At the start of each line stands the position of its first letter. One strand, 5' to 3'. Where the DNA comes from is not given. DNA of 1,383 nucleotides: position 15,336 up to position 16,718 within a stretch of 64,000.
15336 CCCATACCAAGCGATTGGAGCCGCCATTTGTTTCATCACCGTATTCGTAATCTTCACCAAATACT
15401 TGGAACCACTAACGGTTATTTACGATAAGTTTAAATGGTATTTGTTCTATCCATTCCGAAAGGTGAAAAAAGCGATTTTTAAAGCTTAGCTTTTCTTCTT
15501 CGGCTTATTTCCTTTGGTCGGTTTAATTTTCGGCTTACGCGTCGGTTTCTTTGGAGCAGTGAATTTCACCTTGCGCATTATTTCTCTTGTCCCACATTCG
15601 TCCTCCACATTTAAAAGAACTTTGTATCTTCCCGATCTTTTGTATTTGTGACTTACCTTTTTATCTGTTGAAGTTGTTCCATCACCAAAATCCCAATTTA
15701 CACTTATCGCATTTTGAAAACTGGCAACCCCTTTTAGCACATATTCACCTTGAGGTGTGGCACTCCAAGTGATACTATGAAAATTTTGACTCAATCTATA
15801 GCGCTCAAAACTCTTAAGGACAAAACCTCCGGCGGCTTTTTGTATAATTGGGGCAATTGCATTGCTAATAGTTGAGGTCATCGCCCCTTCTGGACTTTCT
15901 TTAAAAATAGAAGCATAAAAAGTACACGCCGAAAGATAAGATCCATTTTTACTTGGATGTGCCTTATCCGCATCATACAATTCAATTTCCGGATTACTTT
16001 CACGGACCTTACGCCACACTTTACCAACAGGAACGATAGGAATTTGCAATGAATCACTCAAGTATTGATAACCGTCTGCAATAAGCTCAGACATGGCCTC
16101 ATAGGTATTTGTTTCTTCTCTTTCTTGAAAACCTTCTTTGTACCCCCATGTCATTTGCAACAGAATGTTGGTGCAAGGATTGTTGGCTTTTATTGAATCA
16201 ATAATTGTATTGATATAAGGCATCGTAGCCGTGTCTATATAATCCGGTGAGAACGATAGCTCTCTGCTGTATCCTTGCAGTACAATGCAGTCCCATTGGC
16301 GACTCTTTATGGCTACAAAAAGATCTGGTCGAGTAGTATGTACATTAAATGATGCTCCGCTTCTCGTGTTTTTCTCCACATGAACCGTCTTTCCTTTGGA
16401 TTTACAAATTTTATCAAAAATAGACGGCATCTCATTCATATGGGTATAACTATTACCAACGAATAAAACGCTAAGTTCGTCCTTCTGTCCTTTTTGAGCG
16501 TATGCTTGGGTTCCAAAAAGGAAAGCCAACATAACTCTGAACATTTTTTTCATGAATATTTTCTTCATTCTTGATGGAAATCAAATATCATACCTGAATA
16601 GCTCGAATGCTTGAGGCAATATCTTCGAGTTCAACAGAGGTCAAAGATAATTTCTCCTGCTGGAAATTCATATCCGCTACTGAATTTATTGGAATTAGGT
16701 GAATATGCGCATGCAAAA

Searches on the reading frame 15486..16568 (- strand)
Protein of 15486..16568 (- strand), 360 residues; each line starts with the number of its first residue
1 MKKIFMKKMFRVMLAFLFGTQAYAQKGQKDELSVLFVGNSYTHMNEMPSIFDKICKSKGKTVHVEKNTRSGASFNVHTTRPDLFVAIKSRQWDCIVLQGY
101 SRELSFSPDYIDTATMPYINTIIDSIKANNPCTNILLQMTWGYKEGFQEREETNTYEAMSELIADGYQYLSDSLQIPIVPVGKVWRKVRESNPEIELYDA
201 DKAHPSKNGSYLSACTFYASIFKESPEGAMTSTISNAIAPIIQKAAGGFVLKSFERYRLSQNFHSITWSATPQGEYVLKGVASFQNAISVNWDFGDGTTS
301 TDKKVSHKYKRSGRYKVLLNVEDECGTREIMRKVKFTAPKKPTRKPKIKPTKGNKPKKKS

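Call 85: find_encoding_contigs(protein=window:15486-16568:-, flank=10000, max_places=10)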
Protein window:15486-16568:- (360 aa): 2 contigs read that carry it; 2 places shown.
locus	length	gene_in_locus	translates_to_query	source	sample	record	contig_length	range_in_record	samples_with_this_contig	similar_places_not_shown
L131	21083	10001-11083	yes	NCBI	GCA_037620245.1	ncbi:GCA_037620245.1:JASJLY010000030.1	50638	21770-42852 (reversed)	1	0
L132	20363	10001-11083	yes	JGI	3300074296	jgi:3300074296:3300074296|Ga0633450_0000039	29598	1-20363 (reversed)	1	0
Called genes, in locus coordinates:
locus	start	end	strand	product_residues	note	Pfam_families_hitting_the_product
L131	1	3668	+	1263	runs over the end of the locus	PF13620:CarboxypepD_reg, PF13715:CarbopepD_reg_2, PF07715:Plug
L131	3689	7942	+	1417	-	-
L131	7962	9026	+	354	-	PF19572:PorV (faint)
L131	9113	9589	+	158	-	PF03449:GreA_GreB_N, PF01272:GreA_GreB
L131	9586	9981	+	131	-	PF11969:DcpS_C, PF01230:HIT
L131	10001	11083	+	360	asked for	PF00801:PKD, PF18911:PKD_4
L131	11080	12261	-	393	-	PF01757:Acyl_transf_3, PF07786:HGSNAT_cat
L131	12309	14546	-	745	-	PF13424:TPR_12 (faint), PF00515:TPR_1 (faint), PF07719:TPR_2 (faint), PF14559:TPR_19 (faint), PF07610:DUF1573, PF22544:HYDIN_VesB_CFA65-like_Ig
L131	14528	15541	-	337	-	PF11751:PorP_SprF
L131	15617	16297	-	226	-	PF00106:adh_short, PF08659:KR (faint), PF13561:adh_short_C2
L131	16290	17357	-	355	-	PF00970:FAD_binding_6, PF00175:NAD_binding_1, PF00111:Fer2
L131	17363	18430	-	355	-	PF00970:FAD_binding_6, PF00175:NAD_binding_1, PF00111:Fer2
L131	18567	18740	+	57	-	-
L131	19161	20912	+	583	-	PF00664:ABC_membrane, PF00005:ABC_tran, PF02463:SMC_N (faint)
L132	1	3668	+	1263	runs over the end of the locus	PF13620:CarboxypepD_reg, PF13715:CarbopepD_reg_2, PF07715:Plug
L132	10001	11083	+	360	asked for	PF00801:PKD, PF18911:PKD_4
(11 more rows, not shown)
